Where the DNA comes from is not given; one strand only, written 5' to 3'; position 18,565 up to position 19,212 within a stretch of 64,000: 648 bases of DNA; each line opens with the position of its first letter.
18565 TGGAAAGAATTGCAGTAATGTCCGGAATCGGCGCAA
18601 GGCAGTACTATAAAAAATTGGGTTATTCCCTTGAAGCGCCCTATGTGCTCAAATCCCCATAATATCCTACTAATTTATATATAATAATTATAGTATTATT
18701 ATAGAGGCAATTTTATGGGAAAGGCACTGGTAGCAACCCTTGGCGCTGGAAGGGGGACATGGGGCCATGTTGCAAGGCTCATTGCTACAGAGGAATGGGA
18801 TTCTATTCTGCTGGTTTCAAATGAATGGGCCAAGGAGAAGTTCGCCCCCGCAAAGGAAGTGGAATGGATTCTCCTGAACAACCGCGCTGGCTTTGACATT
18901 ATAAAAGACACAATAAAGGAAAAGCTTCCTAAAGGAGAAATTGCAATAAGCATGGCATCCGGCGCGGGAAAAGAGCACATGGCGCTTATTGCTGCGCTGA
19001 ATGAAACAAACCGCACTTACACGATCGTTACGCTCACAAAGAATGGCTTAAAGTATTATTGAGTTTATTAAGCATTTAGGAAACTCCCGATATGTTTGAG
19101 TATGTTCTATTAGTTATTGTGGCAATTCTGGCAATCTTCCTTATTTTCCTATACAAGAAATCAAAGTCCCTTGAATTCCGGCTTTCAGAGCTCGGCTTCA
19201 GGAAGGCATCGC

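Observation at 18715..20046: Candidate two-gene module: minimal CARF-like sensor protein + membrane-anchored Hjc-like nuclease, next to a low-GC gene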

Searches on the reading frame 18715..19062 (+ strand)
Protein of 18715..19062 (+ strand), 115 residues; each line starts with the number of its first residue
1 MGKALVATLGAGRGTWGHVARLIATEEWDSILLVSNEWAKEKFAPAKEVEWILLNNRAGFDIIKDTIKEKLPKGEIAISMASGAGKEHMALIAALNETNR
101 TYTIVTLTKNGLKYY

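Call 3: search_protein_families(library=pfam, proteins=[window:18715-19062:+], max_evalue=1)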
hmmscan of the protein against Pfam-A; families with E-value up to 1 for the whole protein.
window:18715-19062:+ (115 aa): 0 families

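Call 4: search_protein_families(library=ncbifam, proteins=[window:18715-19062:+], max_evalue=1)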
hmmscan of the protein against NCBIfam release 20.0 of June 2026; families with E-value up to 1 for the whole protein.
window:18715-19062:+ (115 aa): 2 families
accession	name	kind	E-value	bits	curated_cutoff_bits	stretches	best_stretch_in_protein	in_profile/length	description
NF008469.0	PRK11361.1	equivalog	0.021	13.5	714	1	48-91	141-184/461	acetoacetate metabolism transcriptional regulator AtoC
TIGR00749.1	glk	equivalog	0.073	12.3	225.45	1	6-55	128-174/315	glucokinase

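Call 5: search_protein_families(library=padloc, proteins=[window:18715-19062:+], max_evalue=1)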
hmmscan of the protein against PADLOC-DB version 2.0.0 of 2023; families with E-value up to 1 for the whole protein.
window:18715-19062:+ (115 aa): 0 families

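Call 6: find_homologous_proteins(query=window:18715-19062:+, max_evalue=0.01)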
Query window:18715-19062:+ (115 aa): 120 proteins with E <= 0.01 among 139 candidates.
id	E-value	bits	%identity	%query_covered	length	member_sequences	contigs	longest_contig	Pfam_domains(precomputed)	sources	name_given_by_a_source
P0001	1.5e-66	239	96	100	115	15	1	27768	-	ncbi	-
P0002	8.9e-55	202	77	100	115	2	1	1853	-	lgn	-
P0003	1.4e-50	188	70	100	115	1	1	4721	-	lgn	-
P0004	4.4e-50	186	70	100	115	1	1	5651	-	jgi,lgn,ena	-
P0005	3.4e-49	184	71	100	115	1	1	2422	-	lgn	-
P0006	1.5e-48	182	70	100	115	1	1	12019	-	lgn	-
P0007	1.7e-48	181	67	100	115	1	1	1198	-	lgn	-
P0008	3.2e-48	180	70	100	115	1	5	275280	-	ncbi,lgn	-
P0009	3.7e-48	180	70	100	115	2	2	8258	-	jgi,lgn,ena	-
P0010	3.9e-48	180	68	97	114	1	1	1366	-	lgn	-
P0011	1.2e-47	179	67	98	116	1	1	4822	-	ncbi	-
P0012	1.8e-47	178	70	100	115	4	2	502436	-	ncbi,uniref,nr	ncbi:MAG TPA: hypothetical protein HA252_02620 [Candidatus Diapherotrites archaeon]|uniref:Uncharact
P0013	5.9e-47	176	69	100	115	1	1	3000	-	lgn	-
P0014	1.1e-46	175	67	100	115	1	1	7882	-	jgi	jgi:hypothetical protein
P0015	1.8e-46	175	66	100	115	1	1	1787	-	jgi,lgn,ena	-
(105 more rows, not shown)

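Call 12: search_solved_structures(query=A1, max_evalue=10, show_alignments=3)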
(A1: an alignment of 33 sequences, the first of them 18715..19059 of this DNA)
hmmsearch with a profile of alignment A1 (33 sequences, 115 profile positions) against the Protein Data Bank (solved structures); distinct sequences matched with E-value up to 10: 9.
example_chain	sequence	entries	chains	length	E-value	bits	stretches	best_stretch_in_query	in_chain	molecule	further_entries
7uw9_N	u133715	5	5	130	0.049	17.1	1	42-83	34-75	V-type proton ATPase subunit F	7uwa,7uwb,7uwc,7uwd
6wvs_A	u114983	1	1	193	0.1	16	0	29-78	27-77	DeNovoTIM15 hyperstable de novo TIM barrel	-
2pla_A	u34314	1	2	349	0.13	15.7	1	52-110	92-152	Glycerol-3-phosphate dehydrogenase 1-like protein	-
9wde_A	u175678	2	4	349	0.2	15.1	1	28-98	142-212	Processive diacylglycerol beta-glucosyltransferase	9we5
2bwm_A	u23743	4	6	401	0.33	14.4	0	4-29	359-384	PSATHYRELLA VELUTINA LECTIN PVL | PSATHYRELLA VELUTINA LECTIN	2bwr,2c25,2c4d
4up4_A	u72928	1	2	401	0.41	14.1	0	4-29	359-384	LECTIN PVL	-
5kev_A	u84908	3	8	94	0.58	13.6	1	41-100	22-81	VtrA Protein | VtrA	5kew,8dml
36qu_N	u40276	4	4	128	1.8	12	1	42-82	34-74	V-type proton ATPase subunit F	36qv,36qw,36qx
3hcw_A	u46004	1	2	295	3.4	11.1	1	45-103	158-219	Maltose operon transcriptional repressor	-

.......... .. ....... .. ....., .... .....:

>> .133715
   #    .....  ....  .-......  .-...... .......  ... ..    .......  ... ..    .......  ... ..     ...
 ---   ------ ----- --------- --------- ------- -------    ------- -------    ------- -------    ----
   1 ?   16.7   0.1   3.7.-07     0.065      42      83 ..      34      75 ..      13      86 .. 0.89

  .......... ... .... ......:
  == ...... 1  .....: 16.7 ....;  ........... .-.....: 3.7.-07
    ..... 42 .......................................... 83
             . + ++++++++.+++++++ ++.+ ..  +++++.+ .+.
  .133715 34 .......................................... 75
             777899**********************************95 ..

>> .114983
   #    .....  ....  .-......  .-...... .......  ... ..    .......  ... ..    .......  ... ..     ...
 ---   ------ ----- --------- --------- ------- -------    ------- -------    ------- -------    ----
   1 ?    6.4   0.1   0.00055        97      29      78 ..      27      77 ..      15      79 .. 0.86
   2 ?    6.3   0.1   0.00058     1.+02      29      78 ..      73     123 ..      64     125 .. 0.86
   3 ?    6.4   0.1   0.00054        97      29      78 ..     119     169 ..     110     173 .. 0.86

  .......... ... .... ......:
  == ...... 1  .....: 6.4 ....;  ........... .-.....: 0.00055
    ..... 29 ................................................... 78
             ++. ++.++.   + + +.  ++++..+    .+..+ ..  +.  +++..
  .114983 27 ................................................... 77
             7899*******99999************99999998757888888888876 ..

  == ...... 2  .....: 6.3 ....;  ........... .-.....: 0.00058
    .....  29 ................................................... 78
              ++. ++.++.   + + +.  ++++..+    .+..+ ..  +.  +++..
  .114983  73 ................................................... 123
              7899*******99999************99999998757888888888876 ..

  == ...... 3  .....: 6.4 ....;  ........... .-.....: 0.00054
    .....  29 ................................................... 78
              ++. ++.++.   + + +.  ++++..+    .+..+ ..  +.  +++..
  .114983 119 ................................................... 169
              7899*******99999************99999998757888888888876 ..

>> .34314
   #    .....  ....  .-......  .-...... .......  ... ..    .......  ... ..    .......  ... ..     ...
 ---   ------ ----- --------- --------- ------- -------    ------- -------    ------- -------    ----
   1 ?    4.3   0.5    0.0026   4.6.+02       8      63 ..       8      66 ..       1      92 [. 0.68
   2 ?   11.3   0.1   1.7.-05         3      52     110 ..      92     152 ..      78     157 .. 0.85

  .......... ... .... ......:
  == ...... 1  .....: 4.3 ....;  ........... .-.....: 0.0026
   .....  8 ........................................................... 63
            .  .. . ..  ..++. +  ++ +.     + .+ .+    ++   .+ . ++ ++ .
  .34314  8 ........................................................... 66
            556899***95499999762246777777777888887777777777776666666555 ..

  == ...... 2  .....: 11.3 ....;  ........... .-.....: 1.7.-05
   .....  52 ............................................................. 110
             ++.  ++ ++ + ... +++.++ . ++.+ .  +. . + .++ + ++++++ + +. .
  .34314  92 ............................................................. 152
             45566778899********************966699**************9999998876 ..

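Call 13: find_related_loci(query=A1, collection=genome_contigs, flank=6000)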
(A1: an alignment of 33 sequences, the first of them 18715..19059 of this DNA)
Query A1 (115 aa) in genome_contigs; peptide patterns used: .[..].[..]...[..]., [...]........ (x = any residue, [..] = any of these).
600 stretches matched a pattern (row limit reached: there are more); 586 encode a relative of the query (tblastn E <= 1e-3); the best 80 are kept; 80 distinct loci.
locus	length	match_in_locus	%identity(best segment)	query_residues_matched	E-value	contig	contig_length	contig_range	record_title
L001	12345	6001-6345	70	1-115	2e-53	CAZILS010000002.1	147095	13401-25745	MAG TPA_asm: uncultured archaeon isolate SRP141376_co4_238 genome assembly, contig: NODE_113_length_147095_cov_17.318872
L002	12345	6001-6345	63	1-115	1e-50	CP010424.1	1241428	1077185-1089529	MAG: archaeon GW2011_AR10 chromosome, complete genome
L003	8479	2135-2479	67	1-115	1e-49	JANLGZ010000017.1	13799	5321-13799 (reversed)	MAG: archaeon isolate P6-4 k99_4629, whole genome shotgun sequence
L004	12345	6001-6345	63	1-115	7e-50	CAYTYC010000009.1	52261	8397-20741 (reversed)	MAG TPA_asm: uncultured archaeon isolate binchicken_co17_196 genome assembly, contig: NODE_1968_length_52261_cov_7.04304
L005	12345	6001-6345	62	1-115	2e-49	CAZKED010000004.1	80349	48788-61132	MAG TPA_asm: uncultured archaeon isolate binchicken_co334_40 genome assembly, contig: NODE_408_length_80349_cov_7.352517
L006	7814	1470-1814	63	1-115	5e-49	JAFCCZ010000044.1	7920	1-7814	MAG: Candidatus Iainarchaeum archaeon isolate Meg19_1012_Bin_199 Meg19_1012_Bin_199_scaffold_35943, whole genome shotgun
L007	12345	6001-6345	64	1-115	2e-49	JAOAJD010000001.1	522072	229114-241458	MAG: Candidatus Iainarchaeum archaeon isolate SKW153 NODE_1_length_522072_cov_13.571285, whole genome shotgun sequence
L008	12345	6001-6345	63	1-115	4e-49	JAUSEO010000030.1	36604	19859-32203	MAG: archaeon isolate E14_maxbin.202 E14_k141_93442, whole genome shotgun sequence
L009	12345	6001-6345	65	1-115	2e-49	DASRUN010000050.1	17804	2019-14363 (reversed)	MAG TPA_asm: archaeon isolate SMAG_U8112 k141_1854381, whole genome shotgun sequence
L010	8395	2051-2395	63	1-115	6e-49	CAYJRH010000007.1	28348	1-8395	MAG TPA_asm: uncultured archaeon isolate ERP125453_co1_38 genome assembly, contig: NODE_1422_length_28348_cov_29.666596,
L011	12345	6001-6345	65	1-115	7e-49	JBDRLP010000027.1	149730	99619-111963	MAG: Candidatus Iainarchaeum archaeon isolate MEGAHIT-group-1.784 k141_310422, whole genome shotgun sequence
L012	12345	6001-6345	64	1-115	8e-49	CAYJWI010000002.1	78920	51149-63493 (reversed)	MAG TPA_asm: uncultured archaeon isolate ERP125453_co1_517 genome assembly, contig: NODE_170_length_78920_cov_11.866443,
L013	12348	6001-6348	65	1-115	7e-49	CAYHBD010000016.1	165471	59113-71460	MAG TPA_asm: uncultured archaeon isolate ERP119294_co2_134 genome assembly, contig: k141_670122, whole genome shotgun se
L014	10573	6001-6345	64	1-115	7e-49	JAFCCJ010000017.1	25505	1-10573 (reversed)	MAG: Candidatus Iainarchaeum archaeon isolate AB_3033_Bin_152 AB_3033_Bin_152_scaffold_2869, whole genome shotgun sequen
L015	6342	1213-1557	62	1-115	8e-49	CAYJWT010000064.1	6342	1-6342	MAG TPA_asm: uncultured archaeon isolate ERP125453_co1_509 genome assembly, contig: NODE_15970_length_6342_cov_5.568793,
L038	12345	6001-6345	47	3-115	5e-35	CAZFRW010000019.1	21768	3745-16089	MAG TPA_asm: uncultured Thermococci archaeon isolate binchicken_co27_253 genome assembly, contig: NODE_4223_length_21768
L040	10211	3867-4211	47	3-115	4e-35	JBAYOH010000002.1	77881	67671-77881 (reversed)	MAG: Methanofastidiosum sp. isolate SO_2016_LW2_109 scaffold00443_LW138R_2016, whole genome shotgun sequence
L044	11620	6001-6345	45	3-115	1e-33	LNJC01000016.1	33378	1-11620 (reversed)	MAG: Candidatus Methanofastidiosum methylothiophilum isolate BMIXfssc0709_Meth_Bin006 APG12_contig000016, whole genome s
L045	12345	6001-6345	45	3-115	1e-32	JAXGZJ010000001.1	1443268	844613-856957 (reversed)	MAG: Methanofastidiosum sp. isolate AnMBR.bin534 bin534_1, whole genome shotgun sequence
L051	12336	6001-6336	44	5-113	5e-28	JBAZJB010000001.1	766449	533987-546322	MAG: Candidatus Nanoarchaeia archaeon isolate SO_2017_LW4_109 scaffold_19_c1_LW137-91_2017, whole genome shotgun sequenc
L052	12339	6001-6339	46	5-113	3e-28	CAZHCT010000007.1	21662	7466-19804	MAG TPA_asm: Candidatus Woesearchaeota archaeon isolate SRP269290_co3_784 genome assembly, contig: NODE_2395_length_2166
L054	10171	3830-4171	42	4-113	1e-27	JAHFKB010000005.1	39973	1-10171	MAG: archaeon isolate nzgw40 NODE_1108_length_39974_cov_5.271322, whole genome shotgun sequence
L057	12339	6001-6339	42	5-113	4e-27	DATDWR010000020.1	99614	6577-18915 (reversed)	MAG TPA_asm: Candidatus Nanoarchaeia archaeon isolate SMAG_U8117 k141_1768325, whole genome shotgun sequence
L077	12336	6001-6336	42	5-112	2e-25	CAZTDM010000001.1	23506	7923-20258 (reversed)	MAG TPA_asm: Candidatus Woesearchaeota archaeon isolate SRP178908_co1_331 genome assembly, contig: NODE_1331_length_2350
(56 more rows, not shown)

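Call 17: predict_structure(alignment_id=A1)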
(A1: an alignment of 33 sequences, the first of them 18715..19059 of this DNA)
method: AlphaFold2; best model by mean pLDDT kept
length: 115 residues; sequences in the alignment: 33
mean_pLDDT: 93.8   pTM: 0.88
mean pLDDT of the five models: 93.8, 93.5, 93.2, 92.9, 92.5
residues with pLDDT >= 90: 104; 70-90: 10; 50-70: 1; < 50: 0
segments of 3 or more residues with pLDDT < 50: none
pLDDT, mean of each block of 10 residues (from residue 1): 91 87 94 95 94 92 97 95 93 97 95 94
secondary structure, 60 per line:
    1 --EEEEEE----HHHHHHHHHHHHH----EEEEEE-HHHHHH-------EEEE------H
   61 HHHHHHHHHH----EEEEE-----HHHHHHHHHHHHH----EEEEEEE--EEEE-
elements in order: E3-8 H13-25 E30-35 H37-42 E50-53 H60-70 E75-79 H85-97 E102-108 E111-114

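Call 20: search_protein_families(library=pfam, proteins=[L052:7921-9063:+, L051:5431-5985:-, L077:3937-4629:-, L044:4718-5995:+, L038:7793-8107:+, L045:6856-7251:+, L040:6382-8100:+, L045:8993-9346:+, L057:4692-5663:+, L051:3981-4778:-], max_evalue=0.001)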
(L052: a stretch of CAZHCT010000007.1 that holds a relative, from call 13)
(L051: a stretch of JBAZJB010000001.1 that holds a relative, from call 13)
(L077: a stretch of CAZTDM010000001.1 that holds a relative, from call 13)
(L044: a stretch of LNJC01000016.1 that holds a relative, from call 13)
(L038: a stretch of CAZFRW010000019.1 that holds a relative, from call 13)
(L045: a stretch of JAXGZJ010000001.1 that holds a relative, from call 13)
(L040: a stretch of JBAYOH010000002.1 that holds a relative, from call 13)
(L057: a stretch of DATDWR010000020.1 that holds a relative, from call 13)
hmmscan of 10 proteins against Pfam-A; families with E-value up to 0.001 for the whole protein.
L052:7921-9063:+ (381 aa): 10 families
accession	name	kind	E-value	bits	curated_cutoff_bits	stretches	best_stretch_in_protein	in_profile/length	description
PF13401.12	AAA_22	-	2.8e-13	50.7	27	1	78-183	4-108/130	AAA domain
PF00931.28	NB-ARC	-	6.1e-09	35.9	23.5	1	63-198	2-142/248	NB-ARC domain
PF22703.2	Cdc6_lid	-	6.7e-09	35.9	27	1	225-289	2-67/68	Cdc6 AAA+ ATPase-type lid domain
PF13191.12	AAA_16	-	2.4e-06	28.6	32.6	1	57-140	3-85/167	AAA ATPase domain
PF13173.12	AAA_14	-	7.6e-05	23.2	27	1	80-220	3-125/129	AAA domain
PF00004.35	AAA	-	0.00012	23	21.2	1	83-209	2-124/131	ATPase family associated with various cellular activities (AAA)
PF05729.18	NACHT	-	0.00012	22.4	26.7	1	82-219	3-155/167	NACHT domain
PF07728.20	AAA_5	-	0.00049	20.6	22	0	81-194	1-102/139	AAA domain (dynein-related subfamily)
PF12775.13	AAA_7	-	0.00061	19.8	25.8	0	77-135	31-88/181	P-loop containing dynein motor region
PF05621.17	TniB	-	0.00064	19.7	22.4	0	53-170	8-132/189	Bacterial TniB protein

L051:5431-5985:- (185 aa): 0 families

L077:3937-4629:- (231 aa): 11 families
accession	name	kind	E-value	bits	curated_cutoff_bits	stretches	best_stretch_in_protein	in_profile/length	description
PF05175.20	MTS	-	2.2e-16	60.4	23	1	66-202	20-150/170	Methyltransferase small domain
PF07669.17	Eco57I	-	3.4e-08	34.2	25.3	1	115-214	56-164/171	Eco57I restriction-modification methylase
PF06325.19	PrmA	-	5.2e-08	33.2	22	1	69-145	155-233/296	Ribosomal protein L11 methyltransferase (PrmA)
PF13847.12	Methyltransf_31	-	9.8e-08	32.2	27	1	80-192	6-113/145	Methyltransferase domain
PF13649.12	Methyltransf_25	-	6.5e-07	30.4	27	1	81-144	1-70/97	Methyltransferase domain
PF13489.12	Methyltransf_23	-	2.6e-06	27.7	27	1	77-191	22-119/164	Methyltransferase domain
PF08242.18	Methyltransf_12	-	3.1e-06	28.3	30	1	82-145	1-72/98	Methyltransferase domain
PF08241.18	Methyltransf_11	-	6.9e-05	23.9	21.2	1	82-144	1-66/95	Methyltransferase domain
PF10354.15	BMT5-like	-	7.6e-05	23.5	24.7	1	124-209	62-149/168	rRNA (uridine-N3-)-methyltransferase BTM5-like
PF03602.21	Cons_hypoth95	-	0.00035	20.7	24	1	76-155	40-130/182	Conserved hypothetical protein 95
PF02086.21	MethyltransfD12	-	0.0009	19.5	22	0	120-217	157-249/253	D12 class N6 adenine-specific DNA methyltransferase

L044:4718-5995:+ (426 aa): 2 families
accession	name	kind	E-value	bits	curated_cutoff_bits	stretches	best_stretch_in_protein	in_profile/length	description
PF00155.27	Aminotran_1_2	-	5.3e-37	128.3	19.7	1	70-413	16-356/361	Aminotransferase class I and II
PF12897.13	Asp_aminotransf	-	0.0009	18.6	27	0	151-415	131-402/421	Aspartate amino-transferase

L038:7793-8107:+ (105 aa): 3 families
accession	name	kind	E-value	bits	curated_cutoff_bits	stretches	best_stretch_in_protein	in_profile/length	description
PF01022.26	HTH_5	-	2.3e-06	27.8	22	1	23-65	4-46/47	Bacterial regulatory protein, arsR family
PF14947.12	HTH_45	-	0.00017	22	25.5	1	26-83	11-68/77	Winged helix-turn-helix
PF01978.25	TrmB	-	0.00089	19.5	25.6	0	30-71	18-59/68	Sugar-specific transcriptional regulator TrmB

L045:6856-7251:+ (132 aa): 0 families

L040:6382-8100:+ (573 aa): 6 families
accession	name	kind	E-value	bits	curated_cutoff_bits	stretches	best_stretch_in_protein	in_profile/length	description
PF16203.11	ERCC3_RAD25_C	-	1.2e-49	169.3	27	1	376-565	1-197/248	ERCC3/RAD25/XPB C-terminal helicase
PF13625.11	Helicase_C_3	-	8.7e-34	116.7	34.2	1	19-145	1-124/125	Helicase conserved C-terminal domain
PF04851.21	ResIII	-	1.1e-19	71.4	22.5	1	197-351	2-163/164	Type III restriction enzyme, res subunit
PF00271.37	Helicase_C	-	8.6e-19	68.3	23.5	1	420-523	2-109/110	Helicase conserved C-terminal domain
PF00176.29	SNF2-rel_dom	-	1.5e-06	28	24.9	1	202-364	1-178/290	SNF2-related domain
PF00270.35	DEAD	-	3.3e-05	24.1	26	1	201-351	2-161/167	DEAD/DEAH box helicase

L045:8993-9346:+ (118 aa): 1 family
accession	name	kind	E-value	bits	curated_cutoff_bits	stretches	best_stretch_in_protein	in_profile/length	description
PF22263.1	DUF6951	-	6.9e-23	81.4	27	1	18-112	2-100/101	Family of unknown function (DUF6951)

L057:4692-5663:+ (324 aa): 4 families
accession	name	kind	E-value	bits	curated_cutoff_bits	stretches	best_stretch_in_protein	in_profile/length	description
PF00382.24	TFIIB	-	2.4e-48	162.5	23.6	2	217-302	6-91/92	Transcription factor TFIIB repeat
PF08271.17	Zn_Ribbon_TF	-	1.3e-13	50.7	29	1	18-59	2-43/43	TFIIB zinc-binding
PF04545.22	Sigma70_r4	-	0.00031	20.6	24.1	0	274-304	18-48/50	Sigma-70, region 4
PF14354.12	Lar_restr_allev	-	0.00063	20.4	28.6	0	16-49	3-34/58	Restriction alleviation protein Lar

L051:3981-4778:- (266 aa): 1 family
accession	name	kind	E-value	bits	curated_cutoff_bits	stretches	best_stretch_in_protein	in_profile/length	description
PF00687.26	Ribosomal_L1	-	1.1e-44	152.8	32.2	1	13-211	1-197/198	Ribosomal protein L1p/L10e family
